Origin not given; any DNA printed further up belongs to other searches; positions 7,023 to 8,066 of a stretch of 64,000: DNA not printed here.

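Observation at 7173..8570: CsoR-family repressor with Cys/Cys/Cys ligand pattern, apparently co-transcribed with a PIG-L deacetylase and divergent from a rhodanese: candidate persulfide/thiol-homeostasis module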

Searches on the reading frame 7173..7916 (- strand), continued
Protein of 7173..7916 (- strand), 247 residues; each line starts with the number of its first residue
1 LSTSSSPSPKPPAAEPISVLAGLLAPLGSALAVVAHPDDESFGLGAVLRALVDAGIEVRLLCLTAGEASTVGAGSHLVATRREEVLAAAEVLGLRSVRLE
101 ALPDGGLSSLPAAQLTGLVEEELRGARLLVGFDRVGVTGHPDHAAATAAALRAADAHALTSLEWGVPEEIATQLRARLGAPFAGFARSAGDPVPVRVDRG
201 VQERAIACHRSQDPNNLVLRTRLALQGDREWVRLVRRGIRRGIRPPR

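Call 57: search_protein_families(library=pfam, proteins=[L154:5481-6116:-, L153:559-948:-, L161:287-733:-, L126:4694-5107:-, L144:2244-3449:+, L126:268-1212:-, L094:3445-4575:-, L101:748-1119:+, L118:1910-2449:+, L113:1380-1778:+], max_evalue=0.001)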
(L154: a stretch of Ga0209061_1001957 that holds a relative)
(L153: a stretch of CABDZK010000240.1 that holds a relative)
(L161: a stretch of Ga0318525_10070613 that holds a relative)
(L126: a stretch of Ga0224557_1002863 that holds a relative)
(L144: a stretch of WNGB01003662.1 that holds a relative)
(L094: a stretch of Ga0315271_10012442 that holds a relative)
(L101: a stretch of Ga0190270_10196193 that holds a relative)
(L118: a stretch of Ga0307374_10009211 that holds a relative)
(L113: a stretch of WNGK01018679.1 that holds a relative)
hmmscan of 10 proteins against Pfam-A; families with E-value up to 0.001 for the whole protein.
L154:5481-6116:- (211 aa): 10 families
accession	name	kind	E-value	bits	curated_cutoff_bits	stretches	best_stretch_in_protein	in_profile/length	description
PF13649.12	Methyltransf_25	-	2.3e-23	83.2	27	1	38-129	2-97/97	Methyltransferase domain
PF08241.18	Methyltransf_11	-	5.5e-18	65.8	21.2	1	38-132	1-94/95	Methyltransferase domain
PF08242.18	Methyltransf_12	-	2e-14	54.5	30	1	38-130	1-97/98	Methyltransferase domain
PF13489.12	Methyltransf_23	-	1.4e-13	51.3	27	1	23-137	15-120/164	Methyltransferase domain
PF13847.12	Methyltransf_31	-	3.6e-12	46.6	27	1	36-137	6-113/145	Methyltransferase domain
PF03848.20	TehB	-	1.9e-09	37.6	20.4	1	26-134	23-133/193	Tellurite resistance protein TehB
PF05175.20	MTS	-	3.7e-09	36.9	23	1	23-138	21-143/170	Methyltransferase small domain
PF01209.24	Ubie_methyltran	-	3.8e-09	36.7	20.1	1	24-135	38-153/233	ubiE/COQ5 methyltransferase family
PF05724.17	TPMT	-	5e-09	36.6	26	1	3-136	3-156/218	Thiopurine S-methyltransferase (TPMT)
PF05891.18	Methyltransf_PK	-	0.00024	21.1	27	1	32-142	54-167/218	AdoMet dependent proline di-methyltransferase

L153:559-948:- (129 aa): 3 families
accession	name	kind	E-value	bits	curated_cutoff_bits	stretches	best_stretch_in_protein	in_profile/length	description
PF00085.26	Thioredoxin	-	1.3e-24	86.6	23.5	1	4-101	3-102/103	Thioredoxin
PF13098.12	Thioredoxin_2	-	6.1e-05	23.7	27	1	18-99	5-103/104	Thioredoxin-like domain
PF13905.12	Thioredoxin_8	-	0.00013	22.6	27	0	18-46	1-29/94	Thioredoxin-like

L161:287-733:- (148 aa): 1 family
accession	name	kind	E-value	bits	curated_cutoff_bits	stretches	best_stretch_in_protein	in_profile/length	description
PF02566.24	OsmC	-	1.5e-17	64.3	27.5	1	50-145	1-99/100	OsmC-like protein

L126:4694-5107:- (137 aa): 1 family
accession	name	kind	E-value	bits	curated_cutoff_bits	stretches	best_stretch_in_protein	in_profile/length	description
PF03625.19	DUF302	-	8e-24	83.7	23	1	40-103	1-63/63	Domain of unknown function DUF302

L144:2244-3449:+ (401 aa): 1 family
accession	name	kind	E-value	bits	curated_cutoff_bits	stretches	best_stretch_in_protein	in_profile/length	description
PF07992.20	Pyr_redox_2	-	9.6e-17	61.8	26.1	1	4-293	1-277/291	Pyridine nucleotide-disulphide oxidoreductase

L126:268-1212:- (314 aa): 0 families

L094:3445-4575:- (376 aa): 4 families
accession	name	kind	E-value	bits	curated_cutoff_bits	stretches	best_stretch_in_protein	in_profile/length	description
PF02518.31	HATPase_c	-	8.9e-30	103.8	26.4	1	267-375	2-109/111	Histidine kinase-, DNA gyrase B-, and HSP90-like ATPase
PF00672.30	HAMP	-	1.5e-10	41.6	25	1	102-153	1-52/53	HAMP domain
PF00512.31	HisKA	-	8.2e-09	35.8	26.9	1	159-221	2-66/66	His Kinase A (phospho-acceptor) domain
PF13581.12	HATPase_c_2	-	0.00038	20.9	27.4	1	268-342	29-104/127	Histidine kinase-like ATPase domain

L101:748-1119:+ (123 aa): 1 family
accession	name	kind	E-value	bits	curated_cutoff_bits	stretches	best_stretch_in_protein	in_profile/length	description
PF02627.25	CMD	-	6.7e-20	71.3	23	1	23-105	1-83/84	Carboxymuconolactone decarboxylase family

L118:1910-2449:+ (179 aa): 4 families
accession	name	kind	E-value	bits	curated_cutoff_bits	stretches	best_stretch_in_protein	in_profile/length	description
PF08281.18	Sigma70_r4_2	-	3.3e-13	49.5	25.7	1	120-170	3-53/54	Sigma-70, region 4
PF04542.20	Sigma70_r2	-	2e-12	47.2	24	1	22-79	8-67/71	Sigma-70 region 2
PF04545.22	Sigma70_r4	-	6.6e-06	26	24.1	1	124-172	1-49/50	Sigma-70, region 4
PF22029.2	PhyR_sigma2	-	9.4e-05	22.8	27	1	25-68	10-53/55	Sigma2 domain of PhyR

L113:1380-1778:+ (132 aa): 1 family
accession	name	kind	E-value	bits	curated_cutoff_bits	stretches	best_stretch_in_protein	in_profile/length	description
PF02635.20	DsrE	-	8.9e-23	81.1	22.7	1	17-132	1-116/116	DsrE/DsrF-like family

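Call 59: find_encoding_contigs(protein=P0121, flank=10000, max_places=2)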
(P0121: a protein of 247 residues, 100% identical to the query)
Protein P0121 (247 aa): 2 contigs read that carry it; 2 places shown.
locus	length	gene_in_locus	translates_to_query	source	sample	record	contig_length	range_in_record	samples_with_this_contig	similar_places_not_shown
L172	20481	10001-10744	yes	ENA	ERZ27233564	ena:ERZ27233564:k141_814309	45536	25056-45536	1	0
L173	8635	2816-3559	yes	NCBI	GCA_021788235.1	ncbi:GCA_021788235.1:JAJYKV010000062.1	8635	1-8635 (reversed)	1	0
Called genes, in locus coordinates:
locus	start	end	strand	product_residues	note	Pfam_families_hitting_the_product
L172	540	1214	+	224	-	PF14681:UPRTase, PF00156:Pribosyltran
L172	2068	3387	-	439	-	PF00501:AMP-binding, PF14535:AMP-binding_C_2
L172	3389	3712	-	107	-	PF03061:4HBT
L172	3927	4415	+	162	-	PF10604:Polyketide_cyc2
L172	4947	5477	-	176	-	PF14808:TMEM164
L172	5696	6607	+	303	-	-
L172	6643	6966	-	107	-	-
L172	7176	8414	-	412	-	PF05977:MFS_3, PF07690:MFS_1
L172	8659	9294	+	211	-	-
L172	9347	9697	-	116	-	PF00581:Rhodanese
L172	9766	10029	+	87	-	PF02583:Trns_repr_metal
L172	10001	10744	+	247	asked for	PF02585:PIG-L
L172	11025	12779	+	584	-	PF11896:GlgE_dom_N_S, PF00128:Alpha-amylase, PF21702:GLGE_C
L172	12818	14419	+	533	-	PF00128:Alpha-amylase, PF16657:Malt_amylase_C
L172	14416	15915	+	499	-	-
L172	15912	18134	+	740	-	PF02922:CBM_48, PF00128:Alpha-amylase (weak), PF02806:Alpha-amylase_C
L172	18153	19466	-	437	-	PF00144:Beta-lactamase, PF24491:DUF7586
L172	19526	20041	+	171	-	PF01243:PNPOx_N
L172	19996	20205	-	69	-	-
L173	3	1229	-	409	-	?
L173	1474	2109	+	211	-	-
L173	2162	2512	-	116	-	PF00581:Rhodanese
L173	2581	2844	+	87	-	PF02583:Trns_repr_metal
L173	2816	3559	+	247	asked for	PF02585:PIG-L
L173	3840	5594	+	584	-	PF11896:GlgE_dom_N_S, PF00128:Alpha-amylase, PF21702:GLGE_C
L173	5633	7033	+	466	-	-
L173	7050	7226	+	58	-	PF16657:Malt_amylase_C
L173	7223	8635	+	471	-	?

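Call 72: predict_structure(alignment_id=A4)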
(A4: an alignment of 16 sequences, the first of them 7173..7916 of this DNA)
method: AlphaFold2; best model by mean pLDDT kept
length: 247 residues; sequences in the alignment: 16
mean_pLDDT: 86.4   pTM: 0.85
mean pLDDT of the five models: 86.4, 86.3, 85.8, 83.5, 83.0
residues with pLDDT >= 90: 154; 70-90: 61; 50-70: 22; < 50: 10
segments of 3 or more residues with pLDDT < 50: 70-72, 241-245
pLDDT, mean of each block of 10 residues (from residue 1): 63 75 83 94 92 94 76 70 95 96 89 97 94 84 94 94 92 93 79 91 94 88 93 81 46
secondary structure, 60 per line:
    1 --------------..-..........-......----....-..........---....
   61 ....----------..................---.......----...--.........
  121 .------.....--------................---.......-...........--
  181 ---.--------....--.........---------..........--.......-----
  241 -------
elements in order: H18-27 E29-34 H39-42 H44-53 E57-64 H75-92 E96-102 H112-121 E128-132 H141-156 E160-166 H168-178 E193-196 H199-207 H217-226 E229-235

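Call 74: fold_search(model_id=the predicted structure, library=pdb)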
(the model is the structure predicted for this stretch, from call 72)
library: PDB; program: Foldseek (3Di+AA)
matches with E <= 10: 1457; with E <= 0.001: 42
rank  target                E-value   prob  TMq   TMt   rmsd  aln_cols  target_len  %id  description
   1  4ewl_B                2.4e-10  1.00  0.62  0.54   5.9       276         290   21  Crystal Structure of MshB with glycerol and Acetate bound in the active site (released 2012-09-26)
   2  4xm1_A                2.6e-10  1.00  0.58  0.55  12.2       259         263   21  N,N'-diacetylchitobiose deacetylase from Pyrococcus furiosus in the presence of cadmium (released 2015-06-10)
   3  8bgn_A                3.7e-10  1.00  0.60  0.56  12.5       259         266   22  N,N-diacetylchitobiose deacetylase from Pyrococcus chitonophagus (released 2023-01-11)
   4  8bgo_A                4.0e-10  1.00  0.58  0.54  12.3       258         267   22  N,N-diacetylchitobiose deacetylase from Pyrococcus chitonophagus with substrate N,N-diacetylchitobiose (released 2023-01-11)
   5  4xm0_A                5.7e-10  1.00  0.63  0.59  11.8       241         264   21  N,N'-diacetylchitobiose deacetylase (SeMet derivative) from Pyrococcus furiosus in the absence of cadmium (released 2015-06-10)
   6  8bgo_C                5.7e-10  1.00  0.58  0.53  12.3       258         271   22  N,N-diacetylchitobiose deacetylase from Pyrococcus chitonophagus with substrate N,N-diacetylchitobiose (released 2023-01-11)
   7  4xm1_B                6.4e-10  1.00  0.60  0.57  12.3       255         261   20  N,N'-diacetylchitobiose deacetylase from Pyrococcus furiosus in the presence of cadmium (released 2015-06-10)
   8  4xm0_B                7.7e-10  1.00  0.59  0.57  11.9       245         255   20  N,N'-diacetylchitobiose deacetylase (SeMet derivative) from Pyrococcus furiosus in the absence of cadmium (released 2015-06-10)
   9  4xm1_E                9.3e-10  1.00  0.59  0.56  11.8       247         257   20  N,N'-diacetylchitobiose deacetylase from Pyrococcus furiosus in the presence of cadmium (released 2015-06-10)
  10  4xm2_B                1.3e-09  1.00  0.61  0.59  12.0       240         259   20  N,N'-diacetylchitobiose deacetylase from Pyrococcus furiosus in the absence of cadmium (released 2015-06-10)
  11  4ewl_A                1.5e-09  1.00  0.60  0.50   5.5       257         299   19  Crystal Structure of MshB with glycerol and Acetate bound in the active site (released 2012-09-26)
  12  8bgo_B                1.9e-09  1.00  0.58  0.54  12.3       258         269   22  N,N-diacetylchitobiose deacetylase from Pyrococcus chitonophagus with substrate N,N-diacetylchitobiose (released 2023-01-11)
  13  1q74_D                2.3e-09  1.00  0.63  0.57   6.0       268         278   21  The Crystal Structure of 1D-myo-inositol 2-acetamido-2-deoxy-alpha-D-glucopyranoside Deacetylase (MshB) (released 2003-12-02)
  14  1q74_C                2.3e-09  1.00  0.61  0.55   6.9       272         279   21  The Crystal Structure of 1D-myo-inositol 2-acetamido-2-deoxy-alpha-D-glucopyranoside Deacetylase (MshB) (released 2003-12-02)
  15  1uan_B                2.3e-09  1.00  0.58  0.65  10.7       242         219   23  Crystal structure of the conserved protein TT1542 from Thermus thermophilus HB8 (released 2003-08-05)
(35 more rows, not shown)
